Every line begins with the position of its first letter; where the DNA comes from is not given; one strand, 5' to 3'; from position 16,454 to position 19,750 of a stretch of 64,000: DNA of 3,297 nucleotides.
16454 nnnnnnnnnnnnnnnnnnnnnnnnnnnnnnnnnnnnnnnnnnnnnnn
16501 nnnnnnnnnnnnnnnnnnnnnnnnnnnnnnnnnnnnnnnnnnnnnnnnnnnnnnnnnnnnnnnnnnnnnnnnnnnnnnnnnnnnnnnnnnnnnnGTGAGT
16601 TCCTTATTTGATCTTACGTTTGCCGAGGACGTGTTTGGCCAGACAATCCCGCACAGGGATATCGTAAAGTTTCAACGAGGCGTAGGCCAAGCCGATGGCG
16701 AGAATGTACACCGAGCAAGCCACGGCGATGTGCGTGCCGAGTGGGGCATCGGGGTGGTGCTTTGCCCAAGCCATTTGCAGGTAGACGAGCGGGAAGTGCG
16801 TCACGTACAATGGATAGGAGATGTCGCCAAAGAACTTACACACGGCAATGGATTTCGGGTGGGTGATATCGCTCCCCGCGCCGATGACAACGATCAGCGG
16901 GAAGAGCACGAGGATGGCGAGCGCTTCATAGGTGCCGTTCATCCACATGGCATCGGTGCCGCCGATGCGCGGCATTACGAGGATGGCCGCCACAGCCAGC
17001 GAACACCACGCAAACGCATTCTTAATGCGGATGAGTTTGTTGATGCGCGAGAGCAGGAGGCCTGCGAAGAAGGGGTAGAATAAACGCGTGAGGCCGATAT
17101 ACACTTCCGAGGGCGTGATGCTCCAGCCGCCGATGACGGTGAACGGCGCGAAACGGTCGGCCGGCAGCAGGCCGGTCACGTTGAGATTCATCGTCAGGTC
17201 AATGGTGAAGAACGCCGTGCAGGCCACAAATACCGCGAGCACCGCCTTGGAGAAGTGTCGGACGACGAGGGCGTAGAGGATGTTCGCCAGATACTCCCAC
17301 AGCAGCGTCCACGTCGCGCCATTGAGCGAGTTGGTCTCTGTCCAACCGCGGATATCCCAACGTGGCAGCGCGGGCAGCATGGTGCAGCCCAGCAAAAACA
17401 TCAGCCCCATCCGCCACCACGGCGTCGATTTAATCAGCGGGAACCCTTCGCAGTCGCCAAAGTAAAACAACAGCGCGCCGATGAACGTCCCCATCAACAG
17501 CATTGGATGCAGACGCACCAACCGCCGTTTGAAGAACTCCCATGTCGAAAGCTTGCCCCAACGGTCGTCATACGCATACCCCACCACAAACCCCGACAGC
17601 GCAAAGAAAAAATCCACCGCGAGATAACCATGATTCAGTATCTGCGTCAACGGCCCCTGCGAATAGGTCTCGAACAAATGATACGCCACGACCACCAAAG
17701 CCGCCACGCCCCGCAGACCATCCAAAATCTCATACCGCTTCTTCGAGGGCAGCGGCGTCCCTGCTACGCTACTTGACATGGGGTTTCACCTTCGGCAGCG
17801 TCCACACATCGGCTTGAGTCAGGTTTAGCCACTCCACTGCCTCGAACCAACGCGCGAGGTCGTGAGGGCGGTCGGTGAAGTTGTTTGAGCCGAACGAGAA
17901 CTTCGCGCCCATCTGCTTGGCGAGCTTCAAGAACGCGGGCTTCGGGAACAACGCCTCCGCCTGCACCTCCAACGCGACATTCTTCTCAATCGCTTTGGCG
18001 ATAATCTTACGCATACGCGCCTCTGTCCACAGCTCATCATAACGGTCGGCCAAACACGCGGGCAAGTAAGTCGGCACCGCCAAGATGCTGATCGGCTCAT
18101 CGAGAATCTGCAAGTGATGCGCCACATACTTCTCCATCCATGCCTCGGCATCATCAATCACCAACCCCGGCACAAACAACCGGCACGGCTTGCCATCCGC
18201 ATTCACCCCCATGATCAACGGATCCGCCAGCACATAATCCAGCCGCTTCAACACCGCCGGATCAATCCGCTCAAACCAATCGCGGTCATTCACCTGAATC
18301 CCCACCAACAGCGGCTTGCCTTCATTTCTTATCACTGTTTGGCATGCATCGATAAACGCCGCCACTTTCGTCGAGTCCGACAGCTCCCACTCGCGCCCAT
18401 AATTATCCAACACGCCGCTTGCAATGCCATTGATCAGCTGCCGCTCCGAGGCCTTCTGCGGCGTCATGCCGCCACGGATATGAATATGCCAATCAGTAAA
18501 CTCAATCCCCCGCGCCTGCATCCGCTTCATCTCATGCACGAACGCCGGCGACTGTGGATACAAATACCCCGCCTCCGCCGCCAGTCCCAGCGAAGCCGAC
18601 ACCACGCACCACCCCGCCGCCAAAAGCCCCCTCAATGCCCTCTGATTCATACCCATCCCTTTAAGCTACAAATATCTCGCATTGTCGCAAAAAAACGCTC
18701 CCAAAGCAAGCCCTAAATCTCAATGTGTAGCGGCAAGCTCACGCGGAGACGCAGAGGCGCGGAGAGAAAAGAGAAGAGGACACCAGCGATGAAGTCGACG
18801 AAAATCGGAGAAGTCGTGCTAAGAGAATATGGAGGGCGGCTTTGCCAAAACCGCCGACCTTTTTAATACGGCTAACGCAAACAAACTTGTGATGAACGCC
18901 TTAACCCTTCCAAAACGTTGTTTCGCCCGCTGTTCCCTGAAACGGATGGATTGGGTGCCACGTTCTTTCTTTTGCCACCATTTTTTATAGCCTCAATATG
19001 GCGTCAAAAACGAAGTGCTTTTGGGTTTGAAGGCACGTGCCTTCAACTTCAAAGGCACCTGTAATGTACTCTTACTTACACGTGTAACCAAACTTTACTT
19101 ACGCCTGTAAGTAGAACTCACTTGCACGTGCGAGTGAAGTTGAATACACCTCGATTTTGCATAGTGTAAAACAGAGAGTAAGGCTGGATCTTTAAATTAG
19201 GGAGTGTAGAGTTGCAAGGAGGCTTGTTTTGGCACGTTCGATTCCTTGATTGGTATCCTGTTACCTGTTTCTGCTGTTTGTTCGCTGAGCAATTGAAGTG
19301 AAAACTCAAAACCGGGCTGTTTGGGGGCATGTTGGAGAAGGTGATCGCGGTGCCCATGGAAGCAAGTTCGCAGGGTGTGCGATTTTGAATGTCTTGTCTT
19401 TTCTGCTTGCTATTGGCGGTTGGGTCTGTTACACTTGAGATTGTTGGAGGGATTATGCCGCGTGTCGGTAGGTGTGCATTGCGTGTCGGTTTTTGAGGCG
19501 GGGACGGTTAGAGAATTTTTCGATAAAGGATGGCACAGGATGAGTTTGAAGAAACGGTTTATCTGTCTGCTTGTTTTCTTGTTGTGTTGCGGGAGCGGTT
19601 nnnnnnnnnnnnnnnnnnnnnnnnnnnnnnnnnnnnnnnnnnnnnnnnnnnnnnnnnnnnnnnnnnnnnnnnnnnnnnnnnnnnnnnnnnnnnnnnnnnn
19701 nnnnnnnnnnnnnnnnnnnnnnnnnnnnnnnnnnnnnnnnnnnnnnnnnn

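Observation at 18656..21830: Second low-GC island: 0.9 kb of palindrome-rich non-coding DNA plus a three-gene operon of orphan secreted or membrane proteins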

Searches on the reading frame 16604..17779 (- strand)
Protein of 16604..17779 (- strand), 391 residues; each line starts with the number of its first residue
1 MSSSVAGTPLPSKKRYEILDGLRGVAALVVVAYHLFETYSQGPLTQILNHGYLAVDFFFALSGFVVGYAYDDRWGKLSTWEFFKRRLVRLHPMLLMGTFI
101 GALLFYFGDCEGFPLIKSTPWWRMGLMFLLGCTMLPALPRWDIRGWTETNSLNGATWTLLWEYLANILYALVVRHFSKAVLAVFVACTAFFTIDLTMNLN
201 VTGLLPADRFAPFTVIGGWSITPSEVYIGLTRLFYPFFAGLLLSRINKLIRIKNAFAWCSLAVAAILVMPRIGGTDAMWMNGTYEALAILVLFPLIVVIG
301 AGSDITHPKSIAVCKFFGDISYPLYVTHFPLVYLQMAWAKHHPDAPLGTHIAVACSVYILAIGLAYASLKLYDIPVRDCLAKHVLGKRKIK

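Call 10: search_protein_families(library=pfam, proteins=[window:16604-17779:-], max_evalue=0.01)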
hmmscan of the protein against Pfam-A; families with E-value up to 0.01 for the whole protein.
window:16604-17779:- (391 aa): 2 families
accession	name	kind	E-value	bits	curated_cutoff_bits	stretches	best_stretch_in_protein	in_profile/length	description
PF01757.29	Acyl_transf_3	-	5.4e-32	111.6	31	1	18-366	3-322/326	Acyltransferase domain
PF19628.4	DUF6132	-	0.00036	20.5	23.2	1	86-126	4-44/60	Family of unknown function (DUF6132)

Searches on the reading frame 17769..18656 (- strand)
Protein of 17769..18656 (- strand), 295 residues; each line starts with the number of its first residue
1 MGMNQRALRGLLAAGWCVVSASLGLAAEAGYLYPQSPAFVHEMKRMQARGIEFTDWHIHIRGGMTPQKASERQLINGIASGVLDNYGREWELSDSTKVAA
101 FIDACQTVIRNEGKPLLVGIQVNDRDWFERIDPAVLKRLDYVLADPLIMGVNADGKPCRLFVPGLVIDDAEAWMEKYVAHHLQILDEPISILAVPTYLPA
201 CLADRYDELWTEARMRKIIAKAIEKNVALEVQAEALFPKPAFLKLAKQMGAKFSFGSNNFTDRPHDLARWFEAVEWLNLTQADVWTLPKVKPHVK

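Call 10: search_protein_families(library=pfam, proteins=[window:17769-18656:-], max_evalue=0.01)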
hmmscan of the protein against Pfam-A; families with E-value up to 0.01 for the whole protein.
window:17769-18656:- (295 aa): 0 families

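Call 11: search_protein_families(library=ncbifam, proteins=[window:17769-18656:-], max_evalue=0.01)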
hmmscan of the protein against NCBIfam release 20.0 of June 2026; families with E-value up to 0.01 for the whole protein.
window:17769-18656:- (295 aa): 0 families

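Call 15: find_related_loci(query=window:17769-18656:-, collection=genome_contigs, flank=10000)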
Query window:17769-18656:- (295 aa) in genome_contigs; peptide patterns used: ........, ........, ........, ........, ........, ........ (x = any residue, [..] = any of these).
152 stretches matched a pattern; 133 encode a relative of the query (tblastn E <= 1e-3); the best 80 are kept; 80 distinct loci.
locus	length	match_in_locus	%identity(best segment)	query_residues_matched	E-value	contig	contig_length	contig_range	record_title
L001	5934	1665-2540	61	11-293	6e-116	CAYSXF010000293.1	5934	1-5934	MAG TPA_asm: uncultured Lentisphaeraceae bacterium isolate binchicken_co2_384 genome assembly, contig: NODE_13476_length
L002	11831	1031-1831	64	18-285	1e-115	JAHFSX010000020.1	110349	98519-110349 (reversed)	MAG: Verrucomicrobia bacterium isolate nzgw607 NODE_101_length_110350_cov_6.902458, whole genome shotgun sequence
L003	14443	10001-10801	62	17-284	2e-113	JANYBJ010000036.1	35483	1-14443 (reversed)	MAG: bacterium isolate GL140_5_metabat_74_sub GL140_5_k141_3087868, whole genome shotgun sequence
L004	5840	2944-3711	64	31-287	8e-112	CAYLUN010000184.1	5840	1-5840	MAG TPA_asm: uncultured Lentisphaeraceae bacterium isolate SRP272421_co4_436 genome assembly, contig: NODE_48943_length_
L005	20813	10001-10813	62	28-293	1e-110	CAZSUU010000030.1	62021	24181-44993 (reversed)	MAG TPA_asm: uncultured Verrucomicrobiota bacterium isolate binchicken_co26_228 genome assembly, contig: NODE_741_length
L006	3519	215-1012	63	22-286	2e-107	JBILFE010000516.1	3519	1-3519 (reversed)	MAG: Luteolibacter sp. isolate ME2016-07-29_3300044622_group7_bin76 Rohwer_bin2734_scaffold_52394_c1, whole genome shotg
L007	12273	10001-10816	59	16-288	3e-105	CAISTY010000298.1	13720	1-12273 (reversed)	MAG: Akkermansiaceae bacterium isolate Loclat_bin-20621 genome assembly, contig: bin-20621:298/309, whole genome shotgun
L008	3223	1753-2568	59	16-288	3e-107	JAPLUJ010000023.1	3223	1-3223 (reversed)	MAG: Verrucomicrobia bacterium isolate LacPavin_0818_WC55_MAG_59_7 LacPavin_0818_WC55_scaffold_872721, whole genome shot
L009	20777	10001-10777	60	26-291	5e-105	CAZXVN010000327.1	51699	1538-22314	MAG TPA_asm: uncultured Lentisphaeraceae bacterium isolate binchicken_co18_76 genome assembly, contig: k141_3302732, who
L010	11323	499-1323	57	8-286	7e-105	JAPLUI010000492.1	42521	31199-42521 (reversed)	MAG: Verrucomicrobia bacterium isolate LacPavin_0419_WC70L_MAG_62_22 LacPavin_0419_WC70L_scaffold_41289, whole genome sh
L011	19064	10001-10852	56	6-291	2e-104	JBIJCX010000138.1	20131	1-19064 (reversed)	MAG: Opitutaceae bacterium isolate ME2006-08-22D15_3300044611_group2_bin127 Rohwer_bin2637_scaffold_2214_c1, whole genom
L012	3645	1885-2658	60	26-284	1e-105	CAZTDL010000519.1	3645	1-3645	MAG TPA_asm: uncultured Lentisphaeraceae bacterium isolate SRP118108_co1_15 genome assembly, contig: NODE_34866_length_3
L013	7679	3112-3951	59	17-292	3e-104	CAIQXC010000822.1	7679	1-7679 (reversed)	MAG: Akkermansiaceae bacterium isolate Ki1-2-2m_bin-203 genome assembly, contig: bin-203:822/952, whole genome shotgun s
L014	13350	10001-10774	61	28-286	7e-104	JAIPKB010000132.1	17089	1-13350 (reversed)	MAG: Akkermansiaceae bacterium isolate Tobar13m-G56 Tobar13m-C3462, whole genome shotgun sequence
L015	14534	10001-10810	59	16-286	1e-103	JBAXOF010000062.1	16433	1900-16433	MAG: Verrucomicrobiota bacterium isolate ELA498 MAG498_62, whole genome shotgun sequence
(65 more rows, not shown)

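Call 38: find_encoding_contigs(protein=window:17769-18656:-, flank=10000)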
Protein window:17769-18656:- (295 aa): 1 contig read that carries it; 1 place shown.
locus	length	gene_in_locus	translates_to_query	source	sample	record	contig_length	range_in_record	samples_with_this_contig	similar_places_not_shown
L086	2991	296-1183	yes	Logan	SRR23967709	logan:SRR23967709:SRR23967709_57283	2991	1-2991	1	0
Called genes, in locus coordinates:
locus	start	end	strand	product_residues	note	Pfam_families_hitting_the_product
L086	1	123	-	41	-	?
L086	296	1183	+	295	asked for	-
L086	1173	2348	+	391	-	PF01757:Acyl_transf_3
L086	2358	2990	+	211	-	?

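Call 91: search_solved_structures(query=window:17769-18656:-, max_evalue=1)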
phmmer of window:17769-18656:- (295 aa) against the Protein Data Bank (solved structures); distinct sequences matched with E-value up to 1: 1.
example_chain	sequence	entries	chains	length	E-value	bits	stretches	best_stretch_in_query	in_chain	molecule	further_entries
5tqi_A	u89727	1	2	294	0.7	12.2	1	38-125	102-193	Pyridoxal kinase PdxY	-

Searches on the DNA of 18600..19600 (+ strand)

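Call 21: search_rna_families(source=window, start=18600, end=19600, threshold=evalue, max_evalue=5)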
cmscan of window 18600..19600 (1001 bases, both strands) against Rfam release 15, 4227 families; matches with E-value up to 5: 2.
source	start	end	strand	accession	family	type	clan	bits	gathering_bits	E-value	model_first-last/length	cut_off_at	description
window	19015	19058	+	RF04007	mir-8489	Gene; miRNA;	-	17.5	99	2.1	22-69/90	no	mir-8489 microRNA precursor family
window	19009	19063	+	RF04133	MIR2646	Gene; miRNA;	-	13.5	245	3.9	1-256/256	no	MIR2646 microRNA precursor family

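Call 73: search_dna_similar(query=window:18657-19539:+, collection=plasmids, mode=distant, max_evalue=0.01, max_rows=10)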
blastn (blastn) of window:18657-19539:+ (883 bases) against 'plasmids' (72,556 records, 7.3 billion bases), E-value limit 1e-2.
Records with a match: 4; places in all: 4; records where one place covers at least 80% of the query: 0.
Best place of each record, by identity: >=99% 4.
By first word of the organism name: Sphingobium 4.
By predicted mobility (MOB-suite, as given by PLSDB): non-mobilizable 4.
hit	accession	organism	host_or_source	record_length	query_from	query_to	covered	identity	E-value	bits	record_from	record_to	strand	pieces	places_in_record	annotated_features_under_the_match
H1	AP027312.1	Sphingobium sp. TomMM7A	-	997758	83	109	3%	100.0%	6e-3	50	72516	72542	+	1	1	none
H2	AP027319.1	Sphingobium sp. TomTYG42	-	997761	83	109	3%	100.0%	6e-3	50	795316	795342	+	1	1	none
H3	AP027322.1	Sphingobium sp. TomTYG43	-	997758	83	109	3%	100.0%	6e-3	50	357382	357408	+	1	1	none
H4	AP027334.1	Sphingobium sp. TomTYG71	-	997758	83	109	3%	100.0%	6e-3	50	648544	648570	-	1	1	none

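Call 74: search_dna_similar(query=window:18657-19539:+, collection=phages, mode=distant, max_evalue=0.01, max_rows=10)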
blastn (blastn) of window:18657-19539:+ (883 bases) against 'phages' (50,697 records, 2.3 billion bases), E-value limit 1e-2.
No match.

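Call 75: get_annotated_region(hit=H1, flank=1500)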
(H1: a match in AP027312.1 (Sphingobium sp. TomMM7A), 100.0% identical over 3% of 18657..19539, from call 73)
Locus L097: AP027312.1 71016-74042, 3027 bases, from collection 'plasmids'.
description: Sphingobium sp. TomMM7A plasmid pTomMM7Aa DNA, complete genome
organism: Sphingobium sp. TomMM7A (NCBI taxid 3028880)
taxonomy: Bacteria; Pseudomonadota; Alphaproteobacteria; Sphingomonadales; Sphingomonadaceae; Sphingobium; Sphingobium sp. TomMM7A
host: -; source: -; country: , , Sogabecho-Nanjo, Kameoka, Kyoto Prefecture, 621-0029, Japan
typing (MOB-suite, as given by PLSDB): non-mobilizable
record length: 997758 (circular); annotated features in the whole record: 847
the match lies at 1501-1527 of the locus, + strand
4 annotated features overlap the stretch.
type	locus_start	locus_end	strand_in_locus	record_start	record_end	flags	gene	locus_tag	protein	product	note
CDS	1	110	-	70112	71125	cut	-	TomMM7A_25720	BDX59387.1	aldo/keto reductase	-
CDS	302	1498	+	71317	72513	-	repA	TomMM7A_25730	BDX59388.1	chromosome partitioning protein ParA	-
CDS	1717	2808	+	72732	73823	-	-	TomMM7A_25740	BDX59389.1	hypothetical protein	-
CDS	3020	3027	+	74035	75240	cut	-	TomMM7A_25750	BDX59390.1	hypothetical protein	-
